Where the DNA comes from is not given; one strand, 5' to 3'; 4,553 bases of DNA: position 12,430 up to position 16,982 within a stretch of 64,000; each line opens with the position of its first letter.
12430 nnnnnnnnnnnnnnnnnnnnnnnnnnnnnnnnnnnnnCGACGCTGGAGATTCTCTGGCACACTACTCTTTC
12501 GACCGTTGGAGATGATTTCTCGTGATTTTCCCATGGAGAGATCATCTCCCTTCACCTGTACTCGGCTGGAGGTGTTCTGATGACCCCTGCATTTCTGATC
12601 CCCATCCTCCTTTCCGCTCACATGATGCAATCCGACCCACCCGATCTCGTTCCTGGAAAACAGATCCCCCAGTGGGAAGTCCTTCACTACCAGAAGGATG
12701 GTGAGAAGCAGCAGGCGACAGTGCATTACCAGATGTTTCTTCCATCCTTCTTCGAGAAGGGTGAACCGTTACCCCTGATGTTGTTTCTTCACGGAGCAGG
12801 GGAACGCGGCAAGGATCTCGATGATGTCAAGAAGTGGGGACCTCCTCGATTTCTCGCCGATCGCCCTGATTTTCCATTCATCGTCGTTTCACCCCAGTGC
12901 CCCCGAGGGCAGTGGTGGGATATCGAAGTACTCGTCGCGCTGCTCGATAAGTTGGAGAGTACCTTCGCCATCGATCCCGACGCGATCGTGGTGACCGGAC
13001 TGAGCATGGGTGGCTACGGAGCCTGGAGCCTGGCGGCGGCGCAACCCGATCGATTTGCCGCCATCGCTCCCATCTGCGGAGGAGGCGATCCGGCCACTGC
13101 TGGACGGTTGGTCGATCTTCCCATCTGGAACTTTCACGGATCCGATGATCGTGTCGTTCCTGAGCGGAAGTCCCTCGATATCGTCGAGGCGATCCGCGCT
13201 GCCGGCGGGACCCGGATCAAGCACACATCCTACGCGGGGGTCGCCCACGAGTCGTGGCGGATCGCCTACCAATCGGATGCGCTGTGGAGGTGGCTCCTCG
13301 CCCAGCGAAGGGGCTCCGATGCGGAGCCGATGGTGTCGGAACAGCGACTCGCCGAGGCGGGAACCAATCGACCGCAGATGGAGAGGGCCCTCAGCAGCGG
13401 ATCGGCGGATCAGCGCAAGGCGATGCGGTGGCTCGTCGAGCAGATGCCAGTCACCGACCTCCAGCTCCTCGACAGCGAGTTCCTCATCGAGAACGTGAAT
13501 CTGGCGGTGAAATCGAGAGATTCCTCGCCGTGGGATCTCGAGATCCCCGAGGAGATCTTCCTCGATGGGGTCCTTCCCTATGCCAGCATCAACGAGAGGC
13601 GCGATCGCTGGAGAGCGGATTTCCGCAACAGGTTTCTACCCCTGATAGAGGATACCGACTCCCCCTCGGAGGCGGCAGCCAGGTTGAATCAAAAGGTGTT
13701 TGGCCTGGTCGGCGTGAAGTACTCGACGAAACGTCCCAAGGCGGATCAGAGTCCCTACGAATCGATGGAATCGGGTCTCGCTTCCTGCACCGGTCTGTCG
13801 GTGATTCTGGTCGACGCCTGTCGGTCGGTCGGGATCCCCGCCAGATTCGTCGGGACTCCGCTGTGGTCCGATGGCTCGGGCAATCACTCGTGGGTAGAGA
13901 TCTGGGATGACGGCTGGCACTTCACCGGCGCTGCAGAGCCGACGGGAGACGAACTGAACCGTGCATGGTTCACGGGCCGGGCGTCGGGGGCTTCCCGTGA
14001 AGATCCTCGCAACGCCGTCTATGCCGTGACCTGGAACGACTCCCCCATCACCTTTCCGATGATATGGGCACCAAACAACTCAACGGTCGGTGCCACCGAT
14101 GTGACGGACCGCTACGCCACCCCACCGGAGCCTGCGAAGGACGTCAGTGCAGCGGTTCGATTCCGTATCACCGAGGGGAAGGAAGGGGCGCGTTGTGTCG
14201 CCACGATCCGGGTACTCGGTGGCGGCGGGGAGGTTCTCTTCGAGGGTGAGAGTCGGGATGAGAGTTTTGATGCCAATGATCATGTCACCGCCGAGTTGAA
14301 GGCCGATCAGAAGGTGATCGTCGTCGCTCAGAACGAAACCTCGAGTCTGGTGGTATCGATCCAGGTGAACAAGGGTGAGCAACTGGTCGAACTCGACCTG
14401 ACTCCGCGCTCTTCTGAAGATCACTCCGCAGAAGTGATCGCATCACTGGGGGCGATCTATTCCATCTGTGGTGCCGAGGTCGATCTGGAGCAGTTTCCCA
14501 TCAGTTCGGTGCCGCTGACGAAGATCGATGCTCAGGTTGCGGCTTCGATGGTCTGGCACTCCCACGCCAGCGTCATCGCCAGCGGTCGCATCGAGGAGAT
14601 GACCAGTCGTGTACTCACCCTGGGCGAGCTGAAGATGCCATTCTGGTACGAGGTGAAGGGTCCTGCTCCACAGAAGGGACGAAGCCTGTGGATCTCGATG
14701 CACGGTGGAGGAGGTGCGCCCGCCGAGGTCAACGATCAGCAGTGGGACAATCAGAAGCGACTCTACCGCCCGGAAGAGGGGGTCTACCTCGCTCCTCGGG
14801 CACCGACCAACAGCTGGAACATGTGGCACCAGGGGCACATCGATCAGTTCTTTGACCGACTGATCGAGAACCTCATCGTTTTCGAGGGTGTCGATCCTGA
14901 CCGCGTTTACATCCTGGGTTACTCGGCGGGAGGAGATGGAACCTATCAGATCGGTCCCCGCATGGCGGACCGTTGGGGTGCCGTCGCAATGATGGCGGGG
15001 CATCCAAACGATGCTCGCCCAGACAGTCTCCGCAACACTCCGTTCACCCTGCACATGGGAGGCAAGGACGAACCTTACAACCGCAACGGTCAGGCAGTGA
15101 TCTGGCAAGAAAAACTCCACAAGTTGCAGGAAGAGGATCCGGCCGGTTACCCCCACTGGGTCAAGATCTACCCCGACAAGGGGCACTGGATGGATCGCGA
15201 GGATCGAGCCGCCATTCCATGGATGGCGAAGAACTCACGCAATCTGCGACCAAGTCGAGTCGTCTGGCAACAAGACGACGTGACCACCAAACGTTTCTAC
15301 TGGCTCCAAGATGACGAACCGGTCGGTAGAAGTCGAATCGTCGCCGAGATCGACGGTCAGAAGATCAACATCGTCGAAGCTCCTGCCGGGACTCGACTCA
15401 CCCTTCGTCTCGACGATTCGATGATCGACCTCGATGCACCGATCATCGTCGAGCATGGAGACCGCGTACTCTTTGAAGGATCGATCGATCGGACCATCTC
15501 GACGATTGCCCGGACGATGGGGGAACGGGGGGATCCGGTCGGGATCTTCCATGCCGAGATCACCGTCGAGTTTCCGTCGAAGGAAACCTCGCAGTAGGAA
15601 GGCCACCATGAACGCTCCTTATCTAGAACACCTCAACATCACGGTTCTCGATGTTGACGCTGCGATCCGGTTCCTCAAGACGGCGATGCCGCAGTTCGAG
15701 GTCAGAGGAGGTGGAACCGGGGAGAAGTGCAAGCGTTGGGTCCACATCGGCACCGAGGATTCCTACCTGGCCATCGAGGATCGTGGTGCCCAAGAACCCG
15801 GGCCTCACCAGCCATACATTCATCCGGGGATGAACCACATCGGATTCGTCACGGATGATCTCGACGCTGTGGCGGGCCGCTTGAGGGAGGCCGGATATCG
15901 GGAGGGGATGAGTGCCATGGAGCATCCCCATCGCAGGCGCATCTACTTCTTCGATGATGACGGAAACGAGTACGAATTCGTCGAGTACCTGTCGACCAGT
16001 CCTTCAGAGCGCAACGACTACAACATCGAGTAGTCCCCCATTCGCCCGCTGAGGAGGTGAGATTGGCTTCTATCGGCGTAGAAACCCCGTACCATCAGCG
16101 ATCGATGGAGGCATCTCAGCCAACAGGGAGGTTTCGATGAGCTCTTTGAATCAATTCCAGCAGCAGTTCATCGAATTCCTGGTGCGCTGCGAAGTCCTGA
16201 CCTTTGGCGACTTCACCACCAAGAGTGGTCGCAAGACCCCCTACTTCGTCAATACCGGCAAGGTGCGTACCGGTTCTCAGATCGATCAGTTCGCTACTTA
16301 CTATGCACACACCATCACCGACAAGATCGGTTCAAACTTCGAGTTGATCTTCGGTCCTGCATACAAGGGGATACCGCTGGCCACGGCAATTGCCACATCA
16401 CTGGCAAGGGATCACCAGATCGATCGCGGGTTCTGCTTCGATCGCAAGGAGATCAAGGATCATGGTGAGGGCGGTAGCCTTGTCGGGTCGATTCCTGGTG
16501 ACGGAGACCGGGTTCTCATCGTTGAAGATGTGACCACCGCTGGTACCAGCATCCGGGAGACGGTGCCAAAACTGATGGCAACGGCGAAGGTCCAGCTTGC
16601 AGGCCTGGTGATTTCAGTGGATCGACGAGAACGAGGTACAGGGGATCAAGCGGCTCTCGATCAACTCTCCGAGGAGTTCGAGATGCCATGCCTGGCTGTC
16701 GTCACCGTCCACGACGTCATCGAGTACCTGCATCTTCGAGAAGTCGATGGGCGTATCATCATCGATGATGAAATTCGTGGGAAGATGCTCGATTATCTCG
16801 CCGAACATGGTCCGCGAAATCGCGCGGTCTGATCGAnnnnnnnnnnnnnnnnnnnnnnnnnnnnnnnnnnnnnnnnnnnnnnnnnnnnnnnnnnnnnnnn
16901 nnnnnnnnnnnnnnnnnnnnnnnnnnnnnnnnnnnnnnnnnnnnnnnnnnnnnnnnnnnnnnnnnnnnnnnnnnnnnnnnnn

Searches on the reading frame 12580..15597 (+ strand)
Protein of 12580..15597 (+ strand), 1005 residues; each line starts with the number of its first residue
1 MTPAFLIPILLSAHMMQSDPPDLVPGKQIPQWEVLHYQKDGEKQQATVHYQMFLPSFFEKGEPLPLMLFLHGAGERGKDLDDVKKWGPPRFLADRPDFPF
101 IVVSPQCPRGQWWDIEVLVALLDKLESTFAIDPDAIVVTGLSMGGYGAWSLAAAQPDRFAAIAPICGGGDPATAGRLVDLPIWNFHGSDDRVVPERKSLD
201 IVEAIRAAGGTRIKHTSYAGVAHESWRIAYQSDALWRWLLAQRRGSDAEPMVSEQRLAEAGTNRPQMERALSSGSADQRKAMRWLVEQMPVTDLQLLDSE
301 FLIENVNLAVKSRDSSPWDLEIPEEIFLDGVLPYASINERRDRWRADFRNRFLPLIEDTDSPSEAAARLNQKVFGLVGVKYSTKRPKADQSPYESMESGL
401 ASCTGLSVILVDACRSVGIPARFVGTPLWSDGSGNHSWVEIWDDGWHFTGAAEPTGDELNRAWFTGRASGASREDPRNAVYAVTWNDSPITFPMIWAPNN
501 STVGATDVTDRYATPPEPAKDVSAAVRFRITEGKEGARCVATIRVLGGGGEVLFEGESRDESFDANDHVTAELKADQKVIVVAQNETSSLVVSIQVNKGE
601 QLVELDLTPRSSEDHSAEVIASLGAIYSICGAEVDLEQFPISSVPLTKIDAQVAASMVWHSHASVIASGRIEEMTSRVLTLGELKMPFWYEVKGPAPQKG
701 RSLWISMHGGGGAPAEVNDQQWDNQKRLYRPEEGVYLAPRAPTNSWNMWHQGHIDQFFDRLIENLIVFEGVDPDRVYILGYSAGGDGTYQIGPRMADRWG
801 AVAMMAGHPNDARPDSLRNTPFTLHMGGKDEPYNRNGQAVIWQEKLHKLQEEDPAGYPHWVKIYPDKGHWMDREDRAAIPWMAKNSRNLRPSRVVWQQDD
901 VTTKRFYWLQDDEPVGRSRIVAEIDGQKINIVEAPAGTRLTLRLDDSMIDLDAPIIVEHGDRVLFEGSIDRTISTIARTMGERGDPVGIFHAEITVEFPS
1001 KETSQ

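Call 8: search_protein_families(library=pfam, proteins=[window:12580-15597:+], max_evalue=0.00001)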
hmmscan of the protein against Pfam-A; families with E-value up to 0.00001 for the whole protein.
window:12580-15597:+ (1005 aa): 6 families
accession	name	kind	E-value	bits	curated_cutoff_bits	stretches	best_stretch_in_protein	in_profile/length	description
PF01841.26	Transglut_core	-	3.9e-15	56.5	23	1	357-446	9-103/108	Transglutaminase-like superfamily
PF01738.24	DLH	-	2.5e-12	47.3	21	0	120-223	83-186/217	Dienelactone hydrolase family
PF00326.27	Peptidase_S9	-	5e-11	42.9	22.6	0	118-167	48-97/213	Prolyl oligopeptidase family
PF00756.26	Esterase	-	9.6e-11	42.4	22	1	116-214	97-154/251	Putative esterase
PF02230.22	Abhydrolase_2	-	4.1e-08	33.8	23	0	128-227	101-203/217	Phospholipase/Carboxylesterase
PF12146.15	Hydrolase_4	-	9.6e-07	28.8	27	0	178-225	190-234/239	Serine aminopeptidase, S33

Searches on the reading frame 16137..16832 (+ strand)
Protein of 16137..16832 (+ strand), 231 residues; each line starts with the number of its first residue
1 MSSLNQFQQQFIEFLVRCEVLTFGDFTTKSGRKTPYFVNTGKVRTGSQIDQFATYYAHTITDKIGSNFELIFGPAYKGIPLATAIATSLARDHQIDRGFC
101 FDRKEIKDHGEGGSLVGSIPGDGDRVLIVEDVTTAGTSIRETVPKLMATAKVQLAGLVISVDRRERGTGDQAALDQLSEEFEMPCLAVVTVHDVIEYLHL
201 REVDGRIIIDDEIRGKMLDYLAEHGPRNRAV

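Call 72: search_protein_families(library=pfam, proteins=[window:16137-16832:+], max_evalue=0.00001)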
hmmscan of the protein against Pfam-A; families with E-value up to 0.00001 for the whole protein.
window:16137-16832:+ (231 aa): 1 family
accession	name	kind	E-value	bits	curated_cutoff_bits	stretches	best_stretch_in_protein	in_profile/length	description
PF00156.33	Pribosyltran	-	2.2e-13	50.3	26.3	1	58-168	20-131/158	Phosphoribosyl transferase domain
